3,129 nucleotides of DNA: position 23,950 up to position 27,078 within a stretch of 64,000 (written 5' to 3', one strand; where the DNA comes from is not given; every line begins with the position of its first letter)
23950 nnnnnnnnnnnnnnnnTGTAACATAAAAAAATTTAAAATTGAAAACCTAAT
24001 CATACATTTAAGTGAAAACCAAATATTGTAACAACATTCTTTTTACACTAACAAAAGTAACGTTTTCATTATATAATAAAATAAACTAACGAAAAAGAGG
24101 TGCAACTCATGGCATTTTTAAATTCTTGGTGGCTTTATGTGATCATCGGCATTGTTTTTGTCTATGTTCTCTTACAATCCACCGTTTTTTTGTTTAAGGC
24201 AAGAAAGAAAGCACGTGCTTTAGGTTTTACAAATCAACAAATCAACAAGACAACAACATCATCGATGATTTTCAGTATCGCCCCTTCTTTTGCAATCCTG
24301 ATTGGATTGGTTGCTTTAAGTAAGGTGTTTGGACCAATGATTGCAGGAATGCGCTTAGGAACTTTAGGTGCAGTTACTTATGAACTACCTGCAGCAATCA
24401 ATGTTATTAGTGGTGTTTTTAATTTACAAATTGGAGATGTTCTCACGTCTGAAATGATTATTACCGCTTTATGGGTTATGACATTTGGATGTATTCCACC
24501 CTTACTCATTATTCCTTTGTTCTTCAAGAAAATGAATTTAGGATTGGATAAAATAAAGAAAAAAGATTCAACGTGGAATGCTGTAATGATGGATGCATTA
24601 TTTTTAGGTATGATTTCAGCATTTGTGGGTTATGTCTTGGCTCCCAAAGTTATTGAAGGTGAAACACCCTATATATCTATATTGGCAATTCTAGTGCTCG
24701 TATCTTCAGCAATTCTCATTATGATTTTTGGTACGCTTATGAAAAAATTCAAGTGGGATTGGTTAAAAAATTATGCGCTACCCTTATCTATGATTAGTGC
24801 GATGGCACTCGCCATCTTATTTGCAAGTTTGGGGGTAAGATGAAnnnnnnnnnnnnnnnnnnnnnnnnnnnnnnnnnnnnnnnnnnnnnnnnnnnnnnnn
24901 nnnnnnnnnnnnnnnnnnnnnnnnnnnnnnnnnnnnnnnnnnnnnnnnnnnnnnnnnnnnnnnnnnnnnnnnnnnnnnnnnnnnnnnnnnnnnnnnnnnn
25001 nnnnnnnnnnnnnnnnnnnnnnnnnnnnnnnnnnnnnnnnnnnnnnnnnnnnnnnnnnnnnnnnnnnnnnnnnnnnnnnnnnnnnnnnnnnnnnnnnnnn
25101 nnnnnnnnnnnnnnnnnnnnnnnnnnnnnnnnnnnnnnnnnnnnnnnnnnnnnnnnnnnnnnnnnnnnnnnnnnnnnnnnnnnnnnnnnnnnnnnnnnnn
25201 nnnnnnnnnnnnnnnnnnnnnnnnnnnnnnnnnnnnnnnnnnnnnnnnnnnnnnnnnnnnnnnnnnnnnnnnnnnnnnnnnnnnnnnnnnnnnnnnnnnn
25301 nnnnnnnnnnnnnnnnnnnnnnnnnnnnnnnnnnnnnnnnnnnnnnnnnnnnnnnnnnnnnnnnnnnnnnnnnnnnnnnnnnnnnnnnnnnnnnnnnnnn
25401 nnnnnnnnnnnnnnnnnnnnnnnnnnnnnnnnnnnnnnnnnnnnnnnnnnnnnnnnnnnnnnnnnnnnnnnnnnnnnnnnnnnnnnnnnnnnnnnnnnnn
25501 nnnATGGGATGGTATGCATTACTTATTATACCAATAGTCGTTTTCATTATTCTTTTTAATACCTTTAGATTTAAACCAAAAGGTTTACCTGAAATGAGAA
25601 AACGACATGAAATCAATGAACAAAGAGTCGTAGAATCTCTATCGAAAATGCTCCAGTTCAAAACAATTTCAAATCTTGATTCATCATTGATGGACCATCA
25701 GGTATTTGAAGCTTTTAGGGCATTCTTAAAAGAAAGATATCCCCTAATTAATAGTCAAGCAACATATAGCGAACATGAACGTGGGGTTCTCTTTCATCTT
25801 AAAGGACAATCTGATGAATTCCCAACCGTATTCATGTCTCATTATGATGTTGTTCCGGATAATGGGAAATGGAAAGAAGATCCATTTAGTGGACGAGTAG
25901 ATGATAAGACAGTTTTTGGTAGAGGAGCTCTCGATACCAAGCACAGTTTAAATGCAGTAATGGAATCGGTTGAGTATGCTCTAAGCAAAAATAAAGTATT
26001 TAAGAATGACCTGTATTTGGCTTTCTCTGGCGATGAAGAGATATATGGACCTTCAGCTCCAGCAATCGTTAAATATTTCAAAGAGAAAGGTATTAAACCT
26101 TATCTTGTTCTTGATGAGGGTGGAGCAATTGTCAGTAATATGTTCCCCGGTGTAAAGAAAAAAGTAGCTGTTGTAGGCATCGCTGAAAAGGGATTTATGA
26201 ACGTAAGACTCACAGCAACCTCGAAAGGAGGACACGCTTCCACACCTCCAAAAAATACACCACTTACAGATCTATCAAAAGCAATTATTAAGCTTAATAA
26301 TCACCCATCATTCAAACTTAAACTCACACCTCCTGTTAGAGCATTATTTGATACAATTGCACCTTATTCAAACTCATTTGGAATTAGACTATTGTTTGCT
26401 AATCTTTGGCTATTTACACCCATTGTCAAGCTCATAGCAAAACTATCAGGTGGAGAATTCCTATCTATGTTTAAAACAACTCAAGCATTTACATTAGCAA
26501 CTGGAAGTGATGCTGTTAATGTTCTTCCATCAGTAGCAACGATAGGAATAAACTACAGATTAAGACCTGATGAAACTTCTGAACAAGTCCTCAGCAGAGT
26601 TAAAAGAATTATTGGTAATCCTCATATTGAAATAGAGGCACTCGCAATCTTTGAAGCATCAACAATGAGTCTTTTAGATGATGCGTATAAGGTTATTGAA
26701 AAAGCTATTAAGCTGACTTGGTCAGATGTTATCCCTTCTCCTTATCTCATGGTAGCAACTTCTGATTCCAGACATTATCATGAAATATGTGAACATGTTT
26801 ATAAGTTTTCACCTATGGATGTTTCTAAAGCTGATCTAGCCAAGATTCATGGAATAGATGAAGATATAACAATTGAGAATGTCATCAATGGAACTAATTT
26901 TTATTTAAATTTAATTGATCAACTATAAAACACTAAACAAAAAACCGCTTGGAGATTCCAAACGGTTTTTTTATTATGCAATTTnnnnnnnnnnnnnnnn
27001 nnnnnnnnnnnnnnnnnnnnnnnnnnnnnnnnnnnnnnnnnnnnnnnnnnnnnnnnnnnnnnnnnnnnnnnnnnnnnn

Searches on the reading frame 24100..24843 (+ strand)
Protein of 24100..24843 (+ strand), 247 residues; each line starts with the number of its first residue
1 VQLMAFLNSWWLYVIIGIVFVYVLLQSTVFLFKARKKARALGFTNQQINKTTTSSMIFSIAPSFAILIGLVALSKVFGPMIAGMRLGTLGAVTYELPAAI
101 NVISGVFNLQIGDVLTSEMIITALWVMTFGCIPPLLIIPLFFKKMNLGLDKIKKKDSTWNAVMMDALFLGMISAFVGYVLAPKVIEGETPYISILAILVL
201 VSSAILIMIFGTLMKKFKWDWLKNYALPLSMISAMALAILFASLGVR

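Call 65: search_protein_families(library=pfam, proteins=[window:24100-24843:+], max_evalue=0.00001)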
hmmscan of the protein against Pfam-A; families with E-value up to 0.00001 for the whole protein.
window:24100-24843:+ (247 aa): 1 family
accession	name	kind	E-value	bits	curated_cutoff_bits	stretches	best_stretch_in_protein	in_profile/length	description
PF16481.10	DUF5058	-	5.8e-55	186.7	28.2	1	8-235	1-222/222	Domain of unknown function (DUF5058)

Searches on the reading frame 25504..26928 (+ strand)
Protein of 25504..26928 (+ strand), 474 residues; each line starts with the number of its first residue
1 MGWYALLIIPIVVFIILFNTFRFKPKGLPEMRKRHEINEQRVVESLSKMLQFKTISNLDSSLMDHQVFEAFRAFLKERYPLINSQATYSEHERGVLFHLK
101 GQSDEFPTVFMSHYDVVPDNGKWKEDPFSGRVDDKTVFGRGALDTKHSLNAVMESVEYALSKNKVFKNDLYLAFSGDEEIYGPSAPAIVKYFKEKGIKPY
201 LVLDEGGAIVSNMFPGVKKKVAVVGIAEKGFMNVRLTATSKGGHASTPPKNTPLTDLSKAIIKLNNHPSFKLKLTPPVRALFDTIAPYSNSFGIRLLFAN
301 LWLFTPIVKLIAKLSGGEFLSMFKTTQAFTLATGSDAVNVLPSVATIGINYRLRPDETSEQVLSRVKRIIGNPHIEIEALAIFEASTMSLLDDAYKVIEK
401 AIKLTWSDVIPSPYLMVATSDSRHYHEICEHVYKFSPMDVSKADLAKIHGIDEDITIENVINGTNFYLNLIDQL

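Call 65: search_protein_families(library=pfam, proteins=[window:25504-26928:+], max_evalue=0.00001)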
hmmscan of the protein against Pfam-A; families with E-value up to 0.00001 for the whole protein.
window:25504-26928:+ (474 aa): 2 families
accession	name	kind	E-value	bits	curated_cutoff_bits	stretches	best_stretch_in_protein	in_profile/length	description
PF01546.33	Peptidase_M20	-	4.4e-21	76.2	24.6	1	110-472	2-205/206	Peptidase family M20/M25/M40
PF07687.19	M20_dimer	-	6.5e-10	39.4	21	1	226-374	1-103/107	Peptidase dimerisation domain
